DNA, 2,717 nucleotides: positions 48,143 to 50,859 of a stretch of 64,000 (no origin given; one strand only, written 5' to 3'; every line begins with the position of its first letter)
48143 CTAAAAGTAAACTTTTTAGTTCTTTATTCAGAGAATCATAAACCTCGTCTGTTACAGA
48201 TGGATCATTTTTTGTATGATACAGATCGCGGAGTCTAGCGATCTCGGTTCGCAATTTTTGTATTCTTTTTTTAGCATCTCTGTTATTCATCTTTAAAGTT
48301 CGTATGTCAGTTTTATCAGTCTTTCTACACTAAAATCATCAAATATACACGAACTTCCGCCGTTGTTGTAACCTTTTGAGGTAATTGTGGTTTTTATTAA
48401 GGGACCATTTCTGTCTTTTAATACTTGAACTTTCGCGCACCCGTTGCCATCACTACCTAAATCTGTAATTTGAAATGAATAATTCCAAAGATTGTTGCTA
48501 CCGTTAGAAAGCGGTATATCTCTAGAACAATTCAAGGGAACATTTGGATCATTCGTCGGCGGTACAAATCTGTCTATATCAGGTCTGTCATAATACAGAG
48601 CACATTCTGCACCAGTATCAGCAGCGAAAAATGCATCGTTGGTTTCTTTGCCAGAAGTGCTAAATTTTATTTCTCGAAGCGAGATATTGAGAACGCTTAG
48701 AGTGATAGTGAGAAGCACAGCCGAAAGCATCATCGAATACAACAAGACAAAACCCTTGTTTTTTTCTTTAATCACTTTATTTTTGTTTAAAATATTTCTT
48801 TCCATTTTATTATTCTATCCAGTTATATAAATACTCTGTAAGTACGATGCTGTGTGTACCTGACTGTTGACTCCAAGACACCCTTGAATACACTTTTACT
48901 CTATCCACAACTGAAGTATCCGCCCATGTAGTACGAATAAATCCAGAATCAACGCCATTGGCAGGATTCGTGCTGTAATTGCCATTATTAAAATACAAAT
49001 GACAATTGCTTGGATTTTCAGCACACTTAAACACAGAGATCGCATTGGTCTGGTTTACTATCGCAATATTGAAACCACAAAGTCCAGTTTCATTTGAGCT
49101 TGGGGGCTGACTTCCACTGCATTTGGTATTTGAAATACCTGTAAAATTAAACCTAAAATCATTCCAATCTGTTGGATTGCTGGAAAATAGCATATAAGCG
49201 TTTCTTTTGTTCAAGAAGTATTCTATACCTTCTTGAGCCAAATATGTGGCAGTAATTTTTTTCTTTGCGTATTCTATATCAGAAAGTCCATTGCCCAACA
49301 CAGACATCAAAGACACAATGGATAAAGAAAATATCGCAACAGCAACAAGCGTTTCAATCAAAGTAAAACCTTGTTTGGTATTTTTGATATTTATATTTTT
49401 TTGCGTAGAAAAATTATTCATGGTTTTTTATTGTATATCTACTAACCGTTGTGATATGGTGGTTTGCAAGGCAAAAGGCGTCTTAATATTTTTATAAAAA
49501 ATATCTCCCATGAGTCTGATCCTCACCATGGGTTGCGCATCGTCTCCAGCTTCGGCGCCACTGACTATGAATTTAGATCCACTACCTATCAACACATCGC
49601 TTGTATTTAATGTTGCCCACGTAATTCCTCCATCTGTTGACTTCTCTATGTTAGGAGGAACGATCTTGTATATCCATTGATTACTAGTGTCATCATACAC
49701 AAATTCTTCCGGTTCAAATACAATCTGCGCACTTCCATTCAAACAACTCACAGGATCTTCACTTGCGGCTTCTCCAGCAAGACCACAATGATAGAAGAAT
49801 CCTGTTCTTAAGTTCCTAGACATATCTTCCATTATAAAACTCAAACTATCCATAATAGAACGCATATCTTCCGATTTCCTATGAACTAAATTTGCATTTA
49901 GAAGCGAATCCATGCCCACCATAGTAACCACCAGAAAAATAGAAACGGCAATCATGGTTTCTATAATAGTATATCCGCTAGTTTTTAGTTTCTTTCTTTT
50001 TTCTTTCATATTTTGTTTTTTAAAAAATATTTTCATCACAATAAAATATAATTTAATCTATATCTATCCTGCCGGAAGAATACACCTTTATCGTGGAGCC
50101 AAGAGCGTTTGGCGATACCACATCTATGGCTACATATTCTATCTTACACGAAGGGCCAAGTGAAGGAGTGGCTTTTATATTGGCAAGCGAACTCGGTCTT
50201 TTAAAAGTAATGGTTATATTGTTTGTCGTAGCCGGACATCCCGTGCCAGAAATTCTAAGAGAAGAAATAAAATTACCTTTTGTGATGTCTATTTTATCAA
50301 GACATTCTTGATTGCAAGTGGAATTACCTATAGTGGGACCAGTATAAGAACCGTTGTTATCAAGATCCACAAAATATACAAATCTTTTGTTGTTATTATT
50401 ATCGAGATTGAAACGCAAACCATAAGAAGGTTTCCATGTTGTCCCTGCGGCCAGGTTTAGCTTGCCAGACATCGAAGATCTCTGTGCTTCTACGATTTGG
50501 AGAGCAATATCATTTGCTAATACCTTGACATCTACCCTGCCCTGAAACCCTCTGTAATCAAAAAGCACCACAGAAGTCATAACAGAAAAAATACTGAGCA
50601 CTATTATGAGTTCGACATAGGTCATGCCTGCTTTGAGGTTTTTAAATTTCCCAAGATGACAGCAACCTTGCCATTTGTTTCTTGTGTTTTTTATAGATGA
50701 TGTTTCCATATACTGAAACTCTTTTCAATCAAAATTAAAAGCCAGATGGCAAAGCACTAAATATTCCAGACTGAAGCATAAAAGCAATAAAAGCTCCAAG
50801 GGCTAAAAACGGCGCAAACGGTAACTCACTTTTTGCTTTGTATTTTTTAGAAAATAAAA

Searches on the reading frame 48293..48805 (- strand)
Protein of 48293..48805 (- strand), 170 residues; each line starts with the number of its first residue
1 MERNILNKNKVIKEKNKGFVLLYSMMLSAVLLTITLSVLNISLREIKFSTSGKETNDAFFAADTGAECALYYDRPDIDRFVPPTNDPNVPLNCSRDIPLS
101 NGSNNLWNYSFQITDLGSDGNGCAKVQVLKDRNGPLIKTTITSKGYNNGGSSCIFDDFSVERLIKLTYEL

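Call 10: search_protein_families(library=pfam, proteins=[window:48293-48805:-], max_evalue=0.001)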
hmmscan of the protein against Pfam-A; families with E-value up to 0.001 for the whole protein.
window:48293-48805:- (170 aa): 0 families

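Call 24: search_protein_families(library=pfam, proteins=[window:48293-48805:-], max_evalue=0.1)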
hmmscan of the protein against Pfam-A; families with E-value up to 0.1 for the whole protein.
window:48293-48805:- (170 aa): 1 family
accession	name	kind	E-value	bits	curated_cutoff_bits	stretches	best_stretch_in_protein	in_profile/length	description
PF14341.11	PilX_N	-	0.0084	16.5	25.5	1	17-66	1-50/51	PilX N-terminal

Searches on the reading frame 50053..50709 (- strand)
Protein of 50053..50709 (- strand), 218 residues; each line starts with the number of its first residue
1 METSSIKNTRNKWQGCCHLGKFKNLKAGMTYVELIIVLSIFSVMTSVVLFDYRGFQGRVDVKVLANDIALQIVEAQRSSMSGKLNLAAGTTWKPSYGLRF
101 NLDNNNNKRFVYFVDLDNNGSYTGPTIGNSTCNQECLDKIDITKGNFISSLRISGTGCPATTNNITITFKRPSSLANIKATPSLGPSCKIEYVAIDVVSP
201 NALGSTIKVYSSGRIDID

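Call 10: search_protein_families(library=pfam, proteins=[window:50053-50709:-], max_evalue=0.001)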
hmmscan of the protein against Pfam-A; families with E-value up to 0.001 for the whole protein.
window:50053-50709:- (218 aa): 0 families

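Call 24: search_protein_families(library=pfam, proteins=[window:50053-50709:-], max_evalue=0.1)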
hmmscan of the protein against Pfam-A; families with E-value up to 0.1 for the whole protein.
window:50053-50709:- (218 aa): 1 family
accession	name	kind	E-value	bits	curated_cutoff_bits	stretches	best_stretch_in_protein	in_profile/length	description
PF07963.17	N_methyl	-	0.019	15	21.2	1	26-49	4-27/27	Prokaryotic N-terminal methylation motif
